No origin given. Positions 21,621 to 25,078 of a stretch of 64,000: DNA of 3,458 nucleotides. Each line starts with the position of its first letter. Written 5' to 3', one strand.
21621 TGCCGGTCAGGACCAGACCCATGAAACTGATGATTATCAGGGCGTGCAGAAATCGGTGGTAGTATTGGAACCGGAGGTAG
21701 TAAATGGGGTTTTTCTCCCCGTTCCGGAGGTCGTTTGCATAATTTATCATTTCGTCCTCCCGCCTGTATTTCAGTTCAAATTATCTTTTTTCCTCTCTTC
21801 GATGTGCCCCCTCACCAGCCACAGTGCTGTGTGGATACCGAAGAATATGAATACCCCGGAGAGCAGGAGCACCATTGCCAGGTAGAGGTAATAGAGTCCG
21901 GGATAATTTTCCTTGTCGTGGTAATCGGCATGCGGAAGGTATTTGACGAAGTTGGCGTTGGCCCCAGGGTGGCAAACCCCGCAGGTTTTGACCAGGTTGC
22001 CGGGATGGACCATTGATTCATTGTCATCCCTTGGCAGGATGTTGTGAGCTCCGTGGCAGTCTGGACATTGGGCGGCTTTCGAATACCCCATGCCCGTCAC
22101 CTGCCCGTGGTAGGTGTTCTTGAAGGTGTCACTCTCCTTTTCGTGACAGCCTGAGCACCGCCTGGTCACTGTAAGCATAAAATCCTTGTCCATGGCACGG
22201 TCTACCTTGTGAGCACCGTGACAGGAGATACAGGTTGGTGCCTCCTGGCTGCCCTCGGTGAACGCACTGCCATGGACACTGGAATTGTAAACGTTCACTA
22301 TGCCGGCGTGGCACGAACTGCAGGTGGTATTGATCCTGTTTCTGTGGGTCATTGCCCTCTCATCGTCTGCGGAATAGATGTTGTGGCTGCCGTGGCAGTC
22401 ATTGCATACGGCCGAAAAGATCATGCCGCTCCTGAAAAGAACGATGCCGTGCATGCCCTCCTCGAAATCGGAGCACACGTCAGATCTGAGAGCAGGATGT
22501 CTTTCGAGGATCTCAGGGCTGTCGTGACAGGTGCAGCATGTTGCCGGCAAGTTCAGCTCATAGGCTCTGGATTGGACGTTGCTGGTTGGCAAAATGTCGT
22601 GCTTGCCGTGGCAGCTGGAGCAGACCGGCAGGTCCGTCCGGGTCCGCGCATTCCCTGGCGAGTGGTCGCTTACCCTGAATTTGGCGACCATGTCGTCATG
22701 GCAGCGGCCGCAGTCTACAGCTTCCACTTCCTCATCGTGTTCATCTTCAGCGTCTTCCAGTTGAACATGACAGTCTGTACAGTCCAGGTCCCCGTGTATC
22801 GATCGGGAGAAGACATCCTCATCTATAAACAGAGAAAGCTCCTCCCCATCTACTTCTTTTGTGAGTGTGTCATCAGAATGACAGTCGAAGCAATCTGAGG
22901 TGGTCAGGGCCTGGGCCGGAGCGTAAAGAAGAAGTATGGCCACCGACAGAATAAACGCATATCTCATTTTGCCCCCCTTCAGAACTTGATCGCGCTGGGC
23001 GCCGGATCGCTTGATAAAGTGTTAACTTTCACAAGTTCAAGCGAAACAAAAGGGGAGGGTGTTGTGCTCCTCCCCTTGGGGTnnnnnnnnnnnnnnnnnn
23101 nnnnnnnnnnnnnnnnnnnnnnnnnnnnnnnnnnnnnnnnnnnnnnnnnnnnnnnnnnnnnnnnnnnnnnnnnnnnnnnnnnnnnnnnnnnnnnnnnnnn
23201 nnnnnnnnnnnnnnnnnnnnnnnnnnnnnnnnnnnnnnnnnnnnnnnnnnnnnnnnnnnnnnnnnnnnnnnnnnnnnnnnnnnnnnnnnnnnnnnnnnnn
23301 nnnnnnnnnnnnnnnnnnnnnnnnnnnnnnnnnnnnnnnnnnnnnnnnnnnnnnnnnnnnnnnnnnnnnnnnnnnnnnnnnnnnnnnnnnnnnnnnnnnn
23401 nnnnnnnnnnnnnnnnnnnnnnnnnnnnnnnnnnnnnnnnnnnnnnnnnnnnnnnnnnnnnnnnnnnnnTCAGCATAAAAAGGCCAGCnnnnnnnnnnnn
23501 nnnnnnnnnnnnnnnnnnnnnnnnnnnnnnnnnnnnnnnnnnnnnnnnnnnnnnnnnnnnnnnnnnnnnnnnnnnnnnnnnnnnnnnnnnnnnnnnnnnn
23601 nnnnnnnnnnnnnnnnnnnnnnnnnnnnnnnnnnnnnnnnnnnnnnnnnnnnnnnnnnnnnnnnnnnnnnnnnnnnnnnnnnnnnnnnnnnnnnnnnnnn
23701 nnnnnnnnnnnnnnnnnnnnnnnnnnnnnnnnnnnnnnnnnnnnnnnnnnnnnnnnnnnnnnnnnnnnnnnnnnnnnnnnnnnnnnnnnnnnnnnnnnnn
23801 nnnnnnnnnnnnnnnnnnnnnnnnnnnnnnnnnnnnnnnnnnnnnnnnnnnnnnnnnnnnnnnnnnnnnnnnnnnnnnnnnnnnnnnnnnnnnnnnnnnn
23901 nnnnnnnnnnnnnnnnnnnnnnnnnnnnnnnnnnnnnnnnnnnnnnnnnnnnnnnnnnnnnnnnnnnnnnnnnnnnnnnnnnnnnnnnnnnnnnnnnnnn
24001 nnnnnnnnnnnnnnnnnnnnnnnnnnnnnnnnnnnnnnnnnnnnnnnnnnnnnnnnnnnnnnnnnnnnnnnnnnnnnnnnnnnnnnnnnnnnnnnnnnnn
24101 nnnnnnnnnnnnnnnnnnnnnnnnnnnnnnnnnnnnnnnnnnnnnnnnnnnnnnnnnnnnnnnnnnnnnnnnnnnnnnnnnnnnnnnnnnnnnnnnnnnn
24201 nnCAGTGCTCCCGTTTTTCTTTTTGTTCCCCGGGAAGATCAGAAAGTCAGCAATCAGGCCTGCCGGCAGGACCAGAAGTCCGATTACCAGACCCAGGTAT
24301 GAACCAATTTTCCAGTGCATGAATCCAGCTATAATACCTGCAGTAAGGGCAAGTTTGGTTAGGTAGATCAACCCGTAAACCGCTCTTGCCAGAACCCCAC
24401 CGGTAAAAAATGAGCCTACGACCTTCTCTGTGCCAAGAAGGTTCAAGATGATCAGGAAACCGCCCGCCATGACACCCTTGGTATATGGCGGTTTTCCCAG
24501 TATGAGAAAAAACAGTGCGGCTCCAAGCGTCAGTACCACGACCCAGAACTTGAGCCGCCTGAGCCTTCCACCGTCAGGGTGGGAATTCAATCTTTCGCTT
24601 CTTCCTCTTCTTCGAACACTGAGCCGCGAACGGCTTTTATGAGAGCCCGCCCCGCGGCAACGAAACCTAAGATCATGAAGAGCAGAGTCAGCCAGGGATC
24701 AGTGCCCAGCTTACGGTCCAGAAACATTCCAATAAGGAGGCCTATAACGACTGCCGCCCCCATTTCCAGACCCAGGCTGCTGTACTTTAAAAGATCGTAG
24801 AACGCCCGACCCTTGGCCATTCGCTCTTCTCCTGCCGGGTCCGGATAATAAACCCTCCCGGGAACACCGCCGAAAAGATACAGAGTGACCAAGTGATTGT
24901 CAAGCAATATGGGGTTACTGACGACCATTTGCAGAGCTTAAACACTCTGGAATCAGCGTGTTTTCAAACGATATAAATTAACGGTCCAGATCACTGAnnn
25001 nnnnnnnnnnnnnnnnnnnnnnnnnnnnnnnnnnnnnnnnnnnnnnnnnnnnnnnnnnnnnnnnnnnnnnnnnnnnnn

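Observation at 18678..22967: Rex-terminated operon encoding an 11-haem cytochrome c, a cytochrome b and a 12-haem NapC-like cytochrome: candidate quinol-linked periplasmic/extracellular electron-transfer conduit under NADH/NAD+ control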

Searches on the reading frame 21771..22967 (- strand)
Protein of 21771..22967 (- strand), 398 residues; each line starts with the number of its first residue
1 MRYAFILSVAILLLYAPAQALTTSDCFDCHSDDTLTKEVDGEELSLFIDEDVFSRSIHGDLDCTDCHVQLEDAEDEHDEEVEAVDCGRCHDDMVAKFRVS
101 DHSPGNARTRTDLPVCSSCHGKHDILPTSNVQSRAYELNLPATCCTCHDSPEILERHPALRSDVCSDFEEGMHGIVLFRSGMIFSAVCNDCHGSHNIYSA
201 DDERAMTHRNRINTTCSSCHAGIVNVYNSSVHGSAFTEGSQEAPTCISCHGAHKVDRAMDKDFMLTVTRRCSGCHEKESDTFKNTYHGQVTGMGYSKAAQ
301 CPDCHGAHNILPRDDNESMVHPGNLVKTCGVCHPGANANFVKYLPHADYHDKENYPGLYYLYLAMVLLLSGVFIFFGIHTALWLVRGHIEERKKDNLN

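Call 4: search_protein_families(library=pfam, proteins=[window:21771-22967:-], max_evalue=0.01)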
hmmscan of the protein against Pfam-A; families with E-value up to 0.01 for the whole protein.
window:21771-22967:- (398 aa): 3 families
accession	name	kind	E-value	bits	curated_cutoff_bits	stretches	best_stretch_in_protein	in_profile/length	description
PF14522.11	Cytochrome_C7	-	2.9e-14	53.1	24.8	5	53-120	3-66/67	Cytochrome c7 and related cytochrome c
PF14537.11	Cytochrom_c3_2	-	1.2e-12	48.6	25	3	60-149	6-79/79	Cytochrome c3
PF09699.15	Paired_CXXCH_1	-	6.2e-07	29.4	20.6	1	187-222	8-38/41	Doubled CXXCH motif (Paired_CXXCH_1)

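Call 5: search_protein_families(library=ncbifam, proteins=[window:21771-22967:-], max_evalue=0.01)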
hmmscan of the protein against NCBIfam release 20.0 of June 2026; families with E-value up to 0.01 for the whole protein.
window:21771-22967:- (398 aa): 5 families
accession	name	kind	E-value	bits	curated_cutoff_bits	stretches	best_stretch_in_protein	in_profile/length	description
TIGR03508.1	decahem_SO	subfamily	1.3e-14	54.3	192.2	2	144-338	5-179/258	DmsE family decaheme c-type cytochrome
NF041028.1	decahem_GSU2203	exception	8.6e-10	38.3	325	1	269-335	37-110/317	GSU2203 family decaheme c-type cytochrome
TIGR04257.1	nanowire_3heme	domain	3.1e-08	33.7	40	1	51-100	13-67/75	c(7)-type cytochrome triheme domain-containing protein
TIGR03153.1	cytochr_NrfH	equivalog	0.0037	17.3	134.2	0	208-251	97-134/138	cytochrome c nitrite reductase small subunit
TIGR02349.1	DnaJ_bact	equivalog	0.0087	15.5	377.2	0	107-155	154-200/354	molecular chaperone DnaJ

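Call 26: search_solved_structures(query=window:21771-22967:-, max_evalue=0.01)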
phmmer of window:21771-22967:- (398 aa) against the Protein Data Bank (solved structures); distinct sequences matched with E-value up to 0.01: 1.
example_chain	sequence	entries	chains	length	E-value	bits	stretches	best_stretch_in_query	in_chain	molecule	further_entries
28pb_A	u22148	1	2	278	2e-06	30.2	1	23-158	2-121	Cytochrome c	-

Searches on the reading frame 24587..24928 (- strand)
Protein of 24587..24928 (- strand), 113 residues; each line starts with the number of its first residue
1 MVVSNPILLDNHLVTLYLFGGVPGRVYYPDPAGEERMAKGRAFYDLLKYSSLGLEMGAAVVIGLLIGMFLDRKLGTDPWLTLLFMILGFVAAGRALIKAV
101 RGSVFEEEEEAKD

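Call 53: search_protein_families(library=pfam, proteins=[window:24587-24928:-], max_evalue=0.00001)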
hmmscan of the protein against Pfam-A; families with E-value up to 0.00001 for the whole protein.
window:24587-24928:- (113 aa): 1 family
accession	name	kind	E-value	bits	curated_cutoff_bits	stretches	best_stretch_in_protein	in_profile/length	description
PF09527.15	ATPase_gene1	-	6.1e-18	65.1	26.6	1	46-98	1-53/54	Putative F0F1-ATPase subunit Ca2+/Mg2+ transporter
